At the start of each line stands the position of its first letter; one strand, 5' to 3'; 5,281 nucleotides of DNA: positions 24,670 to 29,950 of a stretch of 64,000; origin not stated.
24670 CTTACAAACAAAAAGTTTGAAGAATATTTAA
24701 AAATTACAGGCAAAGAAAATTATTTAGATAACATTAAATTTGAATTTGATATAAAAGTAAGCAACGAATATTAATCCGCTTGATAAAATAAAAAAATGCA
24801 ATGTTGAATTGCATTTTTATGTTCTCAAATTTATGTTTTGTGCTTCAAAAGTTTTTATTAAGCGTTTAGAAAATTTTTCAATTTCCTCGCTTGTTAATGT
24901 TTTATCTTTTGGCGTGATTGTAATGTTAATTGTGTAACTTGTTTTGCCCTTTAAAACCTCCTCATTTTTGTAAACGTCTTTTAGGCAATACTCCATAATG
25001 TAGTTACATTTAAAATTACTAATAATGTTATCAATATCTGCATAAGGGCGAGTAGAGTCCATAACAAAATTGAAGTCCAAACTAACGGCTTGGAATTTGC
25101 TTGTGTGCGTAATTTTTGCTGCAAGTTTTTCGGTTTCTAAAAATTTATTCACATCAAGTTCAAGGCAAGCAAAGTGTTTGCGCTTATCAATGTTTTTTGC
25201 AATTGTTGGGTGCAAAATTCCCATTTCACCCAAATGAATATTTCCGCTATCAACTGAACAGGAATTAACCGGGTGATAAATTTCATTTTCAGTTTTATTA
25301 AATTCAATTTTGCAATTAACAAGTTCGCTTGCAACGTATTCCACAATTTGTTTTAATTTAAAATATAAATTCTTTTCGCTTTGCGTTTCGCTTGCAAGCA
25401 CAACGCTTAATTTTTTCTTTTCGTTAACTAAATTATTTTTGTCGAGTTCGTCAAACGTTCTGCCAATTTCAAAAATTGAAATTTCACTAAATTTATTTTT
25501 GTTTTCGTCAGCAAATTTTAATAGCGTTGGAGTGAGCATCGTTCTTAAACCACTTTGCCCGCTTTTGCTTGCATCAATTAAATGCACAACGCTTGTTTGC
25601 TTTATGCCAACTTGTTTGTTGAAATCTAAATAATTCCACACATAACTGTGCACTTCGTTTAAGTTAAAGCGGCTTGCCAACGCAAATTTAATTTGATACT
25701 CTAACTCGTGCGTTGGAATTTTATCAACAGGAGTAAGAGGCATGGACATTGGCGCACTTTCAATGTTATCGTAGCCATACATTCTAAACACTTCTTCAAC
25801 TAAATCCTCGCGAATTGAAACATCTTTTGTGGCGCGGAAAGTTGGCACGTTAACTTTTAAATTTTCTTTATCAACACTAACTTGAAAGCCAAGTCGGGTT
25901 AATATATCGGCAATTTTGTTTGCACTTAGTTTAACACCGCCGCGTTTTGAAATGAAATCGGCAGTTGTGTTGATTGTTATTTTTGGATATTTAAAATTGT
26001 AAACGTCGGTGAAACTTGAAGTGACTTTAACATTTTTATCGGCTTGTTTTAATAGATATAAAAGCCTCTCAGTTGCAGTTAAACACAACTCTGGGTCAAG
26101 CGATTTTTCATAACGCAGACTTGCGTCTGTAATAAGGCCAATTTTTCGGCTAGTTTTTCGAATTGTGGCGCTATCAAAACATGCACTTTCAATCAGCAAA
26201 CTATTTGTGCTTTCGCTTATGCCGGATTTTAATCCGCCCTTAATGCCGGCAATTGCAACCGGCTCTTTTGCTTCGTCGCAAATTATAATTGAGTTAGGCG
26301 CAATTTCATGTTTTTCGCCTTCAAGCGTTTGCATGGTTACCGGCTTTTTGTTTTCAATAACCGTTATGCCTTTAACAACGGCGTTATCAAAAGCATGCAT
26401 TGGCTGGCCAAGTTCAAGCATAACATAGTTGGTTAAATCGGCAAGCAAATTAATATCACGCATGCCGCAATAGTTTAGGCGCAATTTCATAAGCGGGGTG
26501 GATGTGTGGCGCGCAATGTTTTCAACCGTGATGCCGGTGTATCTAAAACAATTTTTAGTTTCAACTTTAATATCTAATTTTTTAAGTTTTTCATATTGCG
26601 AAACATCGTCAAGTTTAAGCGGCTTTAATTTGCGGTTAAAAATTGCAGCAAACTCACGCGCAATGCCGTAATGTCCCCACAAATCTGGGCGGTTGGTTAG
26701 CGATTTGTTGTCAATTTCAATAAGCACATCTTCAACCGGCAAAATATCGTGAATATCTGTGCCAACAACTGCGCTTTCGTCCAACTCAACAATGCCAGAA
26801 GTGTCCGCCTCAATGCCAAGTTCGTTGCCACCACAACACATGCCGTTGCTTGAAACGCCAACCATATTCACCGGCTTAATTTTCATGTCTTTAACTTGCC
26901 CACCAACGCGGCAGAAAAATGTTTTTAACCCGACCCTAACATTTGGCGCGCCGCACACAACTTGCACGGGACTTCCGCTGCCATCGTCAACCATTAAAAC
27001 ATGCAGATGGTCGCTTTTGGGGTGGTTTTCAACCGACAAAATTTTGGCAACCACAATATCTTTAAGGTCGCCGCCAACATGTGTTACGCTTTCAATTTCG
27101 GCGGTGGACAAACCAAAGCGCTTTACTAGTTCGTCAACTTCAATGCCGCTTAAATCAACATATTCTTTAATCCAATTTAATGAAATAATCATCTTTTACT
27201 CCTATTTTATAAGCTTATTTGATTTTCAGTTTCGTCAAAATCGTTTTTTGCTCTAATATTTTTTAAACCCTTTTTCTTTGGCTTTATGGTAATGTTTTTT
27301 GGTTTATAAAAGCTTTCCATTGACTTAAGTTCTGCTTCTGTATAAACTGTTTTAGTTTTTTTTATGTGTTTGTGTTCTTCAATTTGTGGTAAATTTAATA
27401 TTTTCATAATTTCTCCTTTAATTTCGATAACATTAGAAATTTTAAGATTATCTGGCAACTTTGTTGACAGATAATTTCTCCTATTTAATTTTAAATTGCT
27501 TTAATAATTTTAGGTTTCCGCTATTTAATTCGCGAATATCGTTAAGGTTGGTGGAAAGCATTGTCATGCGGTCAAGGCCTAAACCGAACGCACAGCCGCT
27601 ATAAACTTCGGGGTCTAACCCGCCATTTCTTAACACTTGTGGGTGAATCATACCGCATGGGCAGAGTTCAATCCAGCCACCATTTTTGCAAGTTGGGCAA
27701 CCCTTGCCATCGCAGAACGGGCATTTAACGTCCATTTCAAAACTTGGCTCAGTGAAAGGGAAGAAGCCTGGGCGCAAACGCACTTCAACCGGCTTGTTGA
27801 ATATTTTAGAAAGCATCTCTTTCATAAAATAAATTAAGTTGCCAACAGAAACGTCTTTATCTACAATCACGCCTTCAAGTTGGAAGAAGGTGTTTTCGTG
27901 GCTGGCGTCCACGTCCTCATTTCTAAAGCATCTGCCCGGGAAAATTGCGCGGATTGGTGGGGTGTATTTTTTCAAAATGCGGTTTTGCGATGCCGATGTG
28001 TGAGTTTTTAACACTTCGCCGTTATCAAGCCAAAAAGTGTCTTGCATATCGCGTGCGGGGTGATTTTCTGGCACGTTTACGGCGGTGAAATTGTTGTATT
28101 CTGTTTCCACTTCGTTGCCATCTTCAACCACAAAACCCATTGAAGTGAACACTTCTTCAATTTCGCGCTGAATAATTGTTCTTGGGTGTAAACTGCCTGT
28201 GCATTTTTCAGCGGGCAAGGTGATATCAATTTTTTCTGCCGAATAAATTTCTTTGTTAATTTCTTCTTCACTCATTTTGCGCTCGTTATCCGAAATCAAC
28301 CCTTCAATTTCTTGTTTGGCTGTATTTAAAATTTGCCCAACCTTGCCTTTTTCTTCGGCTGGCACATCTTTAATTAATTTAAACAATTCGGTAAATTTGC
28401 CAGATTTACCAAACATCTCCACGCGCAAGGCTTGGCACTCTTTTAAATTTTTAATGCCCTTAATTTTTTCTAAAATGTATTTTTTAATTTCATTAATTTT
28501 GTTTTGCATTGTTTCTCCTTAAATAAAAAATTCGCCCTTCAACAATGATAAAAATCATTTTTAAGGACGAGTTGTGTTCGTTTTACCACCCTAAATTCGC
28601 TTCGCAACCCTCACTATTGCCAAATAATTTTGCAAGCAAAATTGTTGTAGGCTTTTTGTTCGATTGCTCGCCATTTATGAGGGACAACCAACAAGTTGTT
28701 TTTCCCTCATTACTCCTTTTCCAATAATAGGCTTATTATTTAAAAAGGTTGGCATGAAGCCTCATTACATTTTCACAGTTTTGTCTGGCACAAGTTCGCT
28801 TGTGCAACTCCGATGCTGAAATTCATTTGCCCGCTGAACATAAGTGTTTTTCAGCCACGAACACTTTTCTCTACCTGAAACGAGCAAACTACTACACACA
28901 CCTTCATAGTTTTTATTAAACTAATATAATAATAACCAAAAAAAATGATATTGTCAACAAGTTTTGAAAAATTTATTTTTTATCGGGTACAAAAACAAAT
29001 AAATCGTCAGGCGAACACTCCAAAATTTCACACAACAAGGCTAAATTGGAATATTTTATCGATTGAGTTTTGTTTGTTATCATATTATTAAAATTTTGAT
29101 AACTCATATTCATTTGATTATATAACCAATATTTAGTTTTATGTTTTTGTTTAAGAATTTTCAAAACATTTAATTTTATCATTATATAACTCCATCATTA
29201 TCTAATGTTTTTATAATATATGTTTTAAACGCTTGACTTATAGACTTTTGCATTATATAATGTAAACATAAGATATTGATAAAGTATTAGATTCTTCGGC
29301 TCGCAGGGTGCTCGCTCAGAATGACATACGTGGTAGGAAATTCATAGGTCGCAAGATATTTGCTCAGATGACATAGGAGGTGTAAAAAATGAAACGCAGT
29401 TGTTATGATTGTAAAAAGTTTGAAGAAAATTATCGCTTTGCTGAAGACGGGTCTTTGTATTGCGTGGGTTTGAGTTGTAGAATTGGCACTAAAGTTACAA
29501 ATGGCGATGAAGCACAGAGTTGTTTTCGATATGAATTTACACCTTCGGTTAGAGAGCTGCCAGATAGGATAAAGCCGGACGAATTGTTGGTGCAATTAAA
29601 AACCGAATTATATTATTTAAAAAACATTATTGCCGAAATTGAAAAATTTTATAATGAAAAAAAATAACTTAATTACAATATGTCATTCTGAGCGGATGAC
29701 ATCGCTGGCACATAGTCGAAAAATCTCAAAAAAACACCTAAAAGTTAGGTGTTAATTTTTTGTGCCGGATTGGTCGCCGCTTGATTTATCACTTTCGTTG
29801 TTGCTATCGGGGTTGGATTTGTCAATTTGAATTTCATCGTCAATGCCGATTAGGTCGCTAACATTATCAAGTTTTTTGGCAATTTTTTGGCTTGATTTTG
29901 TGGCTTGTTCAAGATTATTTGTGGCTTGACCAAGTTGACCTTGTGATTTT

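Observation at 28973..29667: Divergent XRE regulator plus small 4-Cys protein module, copy 1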

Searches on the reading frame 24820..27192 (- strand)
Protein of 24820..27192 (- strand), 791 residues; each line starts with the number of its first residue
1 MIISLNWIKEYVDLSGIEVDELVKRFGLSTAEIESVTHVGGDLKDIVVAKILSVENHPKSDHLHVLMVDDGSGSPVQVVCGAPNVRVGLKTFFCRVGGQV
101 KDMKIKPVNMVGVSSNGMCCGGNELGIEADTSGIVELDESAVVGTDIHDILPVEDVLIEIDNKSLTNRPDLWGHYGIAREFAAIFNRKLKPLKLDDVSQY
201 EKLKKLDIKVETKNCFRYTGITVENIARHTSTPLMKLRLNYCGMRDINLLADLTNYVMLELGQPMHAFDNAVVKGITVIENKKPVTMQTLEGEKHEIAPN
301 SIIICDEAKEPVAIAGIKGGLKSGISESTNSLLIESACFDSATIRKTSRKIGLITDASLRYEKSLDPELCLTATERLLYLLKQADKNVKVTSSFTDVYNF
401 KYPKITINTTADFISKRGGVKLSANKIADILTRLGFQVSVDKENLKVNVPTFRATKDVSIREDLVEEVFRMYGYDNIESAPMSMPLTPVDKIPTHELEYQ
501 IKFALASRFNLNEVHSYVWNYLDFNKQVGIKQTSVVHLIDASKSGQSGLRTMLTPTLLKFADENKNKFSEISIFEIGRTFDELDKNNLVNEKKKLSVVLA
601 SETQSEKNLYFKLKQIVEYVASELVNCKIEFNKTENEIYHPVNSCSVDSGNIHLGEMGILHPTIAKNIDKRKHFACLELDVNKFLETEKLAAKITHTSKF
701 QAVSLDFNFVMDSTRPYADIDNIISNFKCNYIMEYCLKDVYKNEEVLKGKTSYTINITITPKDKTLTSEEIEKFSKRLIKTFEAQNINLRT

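Call 19: search_protein_families(library=pfam, proteins=[window:24820-27192:-], max_evalue=0.001)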
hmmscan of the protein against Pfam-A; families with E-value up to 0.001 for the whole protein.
window:24820-27192:- (791 aa): 5 families
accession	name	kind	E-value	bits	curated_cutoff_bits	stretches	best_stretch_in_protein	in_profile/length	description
PF03483.22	B3_4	-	4.3e-48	163.6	29.3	1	215-383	2-171/174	B3/4 domain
PF17759.6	tRNA_synthFbeta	-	1.4e-26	93.8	22.4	1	477-681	1-214/214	Phenylalanyl tRNA synthetase beta chain CLM domain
PF03484.21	B5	-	2e-19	70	28.6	1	407-474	1-67/67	tRNA synthetase B5 domain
PF01588.26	tRNA_bind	-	2.4e-19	69.6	27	1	46-145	1-95/96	Putative tRNA binding domain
PF03147.19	FDX-ACB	-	2.3e-17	63.7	31.1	1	698-790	1-94/94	Ferredoxin-fold anticodon binding domain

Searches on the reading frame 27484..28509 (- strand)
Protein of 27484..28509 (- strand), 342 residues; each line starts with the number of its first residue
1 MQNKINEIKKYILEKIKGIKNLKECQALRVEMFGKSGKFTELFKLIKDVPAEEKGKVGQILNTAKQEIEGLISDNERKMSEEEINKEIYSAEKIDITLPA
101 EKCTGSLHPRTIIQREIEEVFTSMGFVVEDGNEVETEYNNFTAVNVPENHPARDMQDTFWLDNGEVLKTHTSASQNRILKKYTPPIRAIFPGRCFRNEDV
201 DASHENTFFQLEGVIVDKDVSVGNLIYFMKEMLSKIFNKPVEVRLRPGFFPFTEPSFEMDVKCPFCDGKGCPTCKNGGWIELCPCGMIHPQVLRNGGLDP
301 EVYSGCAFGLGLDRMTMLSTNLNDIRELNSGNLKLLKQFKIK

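Call 19: search_protein_families(library=pfam, proteins=[window:27484-28509:-], max_evalue=0.001)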
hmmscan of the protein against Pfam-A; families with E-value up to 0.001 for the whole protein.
window:27484-28509:- (342 aa): 3 families
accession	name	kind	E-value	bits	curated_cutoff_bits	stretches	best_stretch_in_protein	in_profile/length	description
PF01409.25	tRNA-synt_2d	-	2.2e-87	293.1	19.8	1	93-339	1-246/246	tRNA synthetases class II core domain (F)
PF02912.23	Phe_tRNA-synt_N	-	3e-17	62.8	22.3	1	20-87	1-68/69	Aminoacyl tRNA synthetase class II, N-terminal domain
PF00152.25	tRNA-synt_2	-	1.9e-06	27.6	25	0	192-240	98-144/308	tRNA synthetases class II (D, K and N)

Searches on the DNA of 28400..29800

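Call 105: search_rna_families(source=window, start=28400, end=29800, threshold=evalue, max_evalue=1)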
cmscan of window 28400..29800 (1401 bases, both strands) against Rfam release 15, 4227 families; matches with E-value up to 1: 1.
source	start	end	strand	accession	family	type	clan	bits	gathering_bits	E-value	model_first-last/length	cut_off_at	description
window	28560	28916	-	RF00230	T-box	Cis-reg; leader;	-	62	93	1e-12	1-219/219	no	T-box leader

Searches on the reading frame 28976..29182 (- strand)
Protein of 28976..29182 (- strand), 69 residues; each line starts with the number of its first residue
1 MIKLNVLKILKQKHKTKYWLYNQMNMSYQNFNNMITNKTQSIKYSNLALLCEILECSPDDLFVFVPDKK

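Call 7: search_protein_families(library=pfam, proteins=[window:28976-29182:-], max_evalue=1)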
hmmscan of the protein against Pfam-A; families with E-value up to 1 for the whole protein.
window:28976-29182:- (69 aa): 3 families
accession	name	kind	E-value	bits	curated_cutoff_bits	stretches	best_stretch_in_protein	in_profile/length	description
PF13443.12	HTH_26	-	1e-12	48.6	22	1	7-67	3-63/63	Cro/C1-type HTH DNA-binding domain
PF17815.7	PDZ_3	-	0.008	16.4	22.8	1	20-65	66-111/145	PDZ domain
PF14947.12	HTH_45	-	0.021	15.3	25.5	1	2-36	7-41/77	Winged helix-turn-helix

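Call 8: search_protein_families(library=phrogs, proteins=[window:28976-29182:-], max_evalue=1)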
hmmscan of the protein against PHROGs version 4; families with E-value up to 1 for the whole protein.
window:28976-29182:- (69 aa): 6 families
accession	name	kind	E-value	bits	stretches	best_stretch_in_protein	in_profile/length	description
phrog_2967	-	transcription regulation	0.00038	21.1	1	8-66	17-74/225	transcriptional regulator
phrog_8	-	transcription regulation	0.0005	20.6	1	2-64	77-138/346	transcriptional regulator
phrog_24334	-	unknown function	0.0023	19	1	20-63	21-64/190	-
phrog_18062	-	DNA, RNA and nucleotide metabolism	0.0058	17.7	1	6-59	27-80/92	Sir2 (NAD-dependent deacetylase)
phrog_4583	-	transcription regulation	0.063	14.3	1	9-62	18-70/81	transcriptional repressor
phrog_4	-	transcription regulation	0.14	12.1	1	20-62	153-192/400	transcriptional repressor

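Call 9: search_protein_families(library=ncbifam, proteins=[window:28976-29182:-], max_evalue=1)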
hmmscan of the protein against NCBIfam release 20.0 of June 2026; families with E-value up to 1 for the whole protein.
window:28976-29182:- (69 aa): 0 families

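Call 47: search_protein_families(library=padloc, proteins=[window:28976-29182:-], max_evalue=1)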
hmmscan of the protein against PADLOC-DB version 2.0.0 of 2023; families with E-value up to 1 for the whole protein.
window:28976-29182:- (69 aa): 1 family
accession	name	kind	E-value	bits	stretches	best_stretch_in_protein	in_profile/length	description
PDLC04775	PDC-M69A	-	0.00015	20.2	1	4-62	10-67/113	-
